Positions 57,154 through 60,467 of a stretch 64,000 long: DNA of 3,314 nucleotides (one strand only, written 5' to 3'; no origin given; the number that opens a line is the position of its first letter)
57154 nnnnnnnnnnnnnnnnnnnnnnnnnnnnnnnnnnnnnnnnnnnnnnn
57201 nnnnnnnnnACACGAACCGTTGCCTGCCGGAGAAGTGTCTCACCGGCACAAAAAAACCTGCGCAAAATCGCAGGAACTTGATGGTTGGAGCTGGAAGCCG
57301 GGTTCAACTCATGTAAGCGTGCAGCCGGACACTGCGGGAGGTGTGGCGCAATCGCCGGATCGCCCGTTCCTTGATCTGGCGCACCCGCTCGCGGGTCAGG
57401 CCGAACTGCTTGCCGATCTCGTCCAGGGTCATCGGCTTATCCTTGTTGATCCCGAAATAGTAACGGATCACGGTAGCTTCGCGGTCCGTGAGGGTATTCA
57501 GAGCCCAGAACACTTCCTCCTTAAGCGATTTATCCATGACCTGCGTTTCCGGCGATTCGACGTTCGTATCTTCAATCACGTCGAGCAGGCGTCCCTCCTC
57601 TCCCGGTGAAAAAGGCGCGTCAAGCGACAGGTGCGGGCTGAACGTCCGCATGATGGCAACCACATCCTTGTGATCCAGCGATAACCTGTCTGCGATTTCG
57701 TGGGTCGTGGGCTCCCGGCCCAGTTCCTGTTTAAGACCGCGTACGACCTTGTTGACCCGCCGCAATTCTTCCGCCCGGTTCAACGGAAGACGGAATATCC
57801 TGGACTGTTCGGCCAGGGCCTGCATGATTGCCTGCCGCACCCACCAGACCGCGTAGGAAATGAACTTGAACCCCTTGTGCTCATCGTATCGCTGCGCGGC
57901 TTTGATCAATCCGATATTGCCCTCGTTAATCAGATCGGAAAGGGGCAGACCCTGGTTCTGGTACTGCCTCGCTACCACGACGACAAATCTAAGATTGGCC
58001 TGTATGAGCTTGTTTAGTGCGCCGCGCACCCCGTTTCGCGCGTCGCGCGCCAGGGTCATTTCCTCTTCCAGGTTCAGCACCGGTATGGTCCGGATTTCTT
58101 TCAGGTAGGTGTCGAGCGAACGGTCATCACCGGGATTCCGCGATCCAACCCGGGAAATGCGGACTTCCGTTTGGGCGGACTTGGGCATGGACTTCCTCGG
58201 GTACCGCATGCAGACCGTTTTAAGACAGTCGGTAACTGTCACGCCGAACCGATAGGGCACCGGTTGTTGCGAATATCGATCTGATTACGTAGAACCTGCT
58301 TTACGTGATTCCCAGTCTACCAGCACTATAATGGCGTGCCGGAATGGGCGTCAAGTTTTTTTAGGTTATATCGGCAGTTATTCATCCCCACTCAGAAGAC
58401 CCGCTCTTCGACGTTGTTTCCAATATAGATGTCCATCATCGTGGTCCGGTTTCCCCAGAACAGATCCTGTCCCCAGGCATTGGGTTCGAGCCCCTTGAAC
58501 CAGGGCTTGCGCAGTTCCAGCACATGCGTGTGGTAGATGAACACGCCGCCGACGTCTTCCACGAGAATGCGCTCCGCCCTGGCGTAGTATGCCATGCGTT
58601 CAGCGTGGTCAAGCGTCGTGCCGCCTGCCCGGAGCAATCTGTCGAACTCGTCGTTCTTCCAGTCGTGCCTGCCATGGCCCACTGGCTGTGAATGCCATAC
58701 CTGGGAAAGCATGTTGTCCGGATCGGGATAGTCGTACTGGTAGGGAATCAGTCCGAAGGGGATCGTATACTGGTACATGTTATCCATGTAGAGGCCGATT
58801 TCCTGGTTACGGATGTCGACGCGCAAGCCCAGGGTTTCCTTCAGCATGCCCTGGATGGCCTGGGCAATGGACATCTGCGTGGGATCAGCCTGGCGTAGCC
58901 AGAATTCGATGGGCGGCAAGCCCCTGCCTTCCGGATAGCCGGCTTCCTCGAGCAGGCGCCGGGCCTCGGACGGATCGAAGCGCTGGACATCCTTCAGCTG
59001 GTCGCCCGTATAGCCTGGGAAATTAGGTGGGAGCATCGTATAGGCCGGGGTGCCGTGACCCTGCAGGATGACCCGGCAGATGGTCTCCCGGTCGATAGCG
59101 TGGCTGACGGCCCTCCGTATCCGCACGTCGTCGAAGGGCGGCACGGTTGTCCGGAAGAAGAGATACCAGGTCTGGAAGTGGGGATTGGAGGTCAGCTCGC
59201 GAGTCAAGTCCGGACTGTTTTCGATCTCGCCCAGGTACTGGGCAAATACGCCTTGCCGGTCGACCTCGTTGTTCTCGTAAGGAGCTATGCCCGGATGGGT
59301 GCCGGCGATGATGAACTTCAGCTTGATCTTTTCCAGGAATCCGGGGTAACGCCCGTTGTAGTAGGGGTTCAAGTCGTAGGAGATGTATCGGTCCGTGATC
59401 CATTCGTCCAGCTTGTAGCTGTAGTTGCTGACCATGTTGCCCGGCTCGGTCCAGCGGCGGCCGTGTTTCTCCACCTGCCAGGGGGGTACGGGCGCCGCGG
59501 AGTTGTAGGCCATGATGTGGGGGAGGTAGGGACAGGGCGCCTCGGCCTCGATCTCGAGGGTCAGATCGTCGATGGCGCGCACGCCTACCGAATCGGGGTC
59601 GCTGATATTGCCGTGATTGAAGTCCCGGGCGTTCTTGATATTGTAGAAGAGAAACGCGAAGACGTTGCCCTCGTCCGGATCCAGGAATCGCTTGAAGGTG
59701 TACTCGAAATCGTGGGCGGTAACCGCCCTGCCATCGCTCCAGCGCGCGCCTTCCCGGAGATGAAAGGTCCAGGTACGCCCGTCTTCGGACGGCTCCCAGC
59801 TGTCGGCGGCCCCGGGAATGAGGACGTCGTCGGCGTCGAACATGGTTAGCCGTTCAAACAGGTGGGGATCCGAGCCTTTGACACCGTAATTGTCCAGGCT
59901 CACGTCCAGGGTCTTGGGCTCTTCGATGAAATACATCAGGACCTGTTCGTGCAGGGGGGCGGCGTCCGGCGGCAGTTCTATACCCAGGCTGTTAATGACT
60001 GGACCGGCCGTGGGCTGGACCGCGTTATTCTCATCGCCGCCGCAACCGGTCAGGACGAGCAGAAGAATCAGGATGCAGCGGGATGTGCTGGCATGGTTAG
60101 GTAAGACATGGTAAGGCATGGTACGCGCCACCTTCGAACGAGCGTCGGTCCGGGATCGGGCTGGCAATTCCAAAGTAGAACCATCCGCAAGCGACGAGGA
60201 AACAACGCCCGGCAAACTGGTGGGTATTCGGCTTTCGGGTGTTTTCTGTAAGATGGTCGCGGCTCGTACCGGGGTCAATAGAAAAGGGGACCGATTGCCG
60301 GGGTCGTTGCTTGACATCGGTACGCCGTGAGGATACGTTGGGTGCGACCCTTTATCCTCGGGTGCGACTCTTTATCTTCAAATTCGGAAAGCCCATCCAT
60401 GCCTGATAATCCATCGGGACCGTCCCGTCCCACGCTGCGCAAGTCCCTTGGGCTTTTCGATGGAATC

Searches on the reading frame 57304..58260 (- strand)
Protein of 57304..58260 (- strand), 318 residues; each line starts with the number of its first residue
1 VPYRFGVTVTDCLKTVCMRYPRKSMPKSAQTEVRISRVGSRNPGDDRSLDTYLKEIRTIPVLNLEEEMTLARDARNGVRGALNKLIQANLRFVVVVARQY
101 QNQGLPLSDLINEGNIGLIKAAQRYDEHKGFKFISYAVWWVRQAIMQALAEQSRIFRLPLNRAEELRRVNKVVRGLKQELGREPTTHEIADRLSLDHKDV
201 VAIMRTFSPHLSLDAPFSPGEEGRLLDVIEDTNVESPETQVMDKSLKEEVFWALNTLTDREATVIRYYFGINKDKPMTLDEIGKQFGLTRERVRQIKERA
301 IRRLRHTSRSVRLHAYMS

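Call 44: search_protein_families(library=pfam, proteins=[window:57304-58260:-], max_evalue=0.00001)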
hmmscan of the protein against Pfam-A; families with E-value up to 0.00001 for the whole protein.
window:57304-58260:- (318 aa): 4 families
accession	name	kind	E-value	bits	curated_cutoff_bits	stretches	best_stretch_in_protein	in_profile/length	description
PF04539.22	Sigma70_r3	-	3.7e-21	75.5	25.3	1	164-240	1-77/78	Sigma-70 region 3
PF04545.22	Sigma70_r4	-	1e-19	70.2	24.1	1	253-306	1-50/50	Sigma-70, region 4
PF04542.20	Sigma70_r2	-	6.5e-17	61.5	24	1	85-154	1-70/71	Sigma-70 region 2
PF00140.25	Sigma70_r1_2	-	1.1e-07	32.1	22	1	48-78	2-32/34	Sigma-70 factor, region 1.2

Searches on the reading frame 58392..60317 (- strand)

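Call 44: search_protein_families(library=pfam, proteins=[window:58392-60317:-], max_evalue=0.00001)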
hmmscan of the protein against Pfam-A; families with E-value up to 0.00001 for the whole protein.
window:58392-60317:- (641 aa): 1 family
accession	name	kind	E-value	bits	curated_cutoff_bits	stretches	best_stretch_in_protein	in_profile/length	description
PF00496.27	SBP_bac_5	-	5.5e-85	286.1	32.4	1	166-545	2-365/368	Bacterial extracellular solute-binding proteins, family 5 Middle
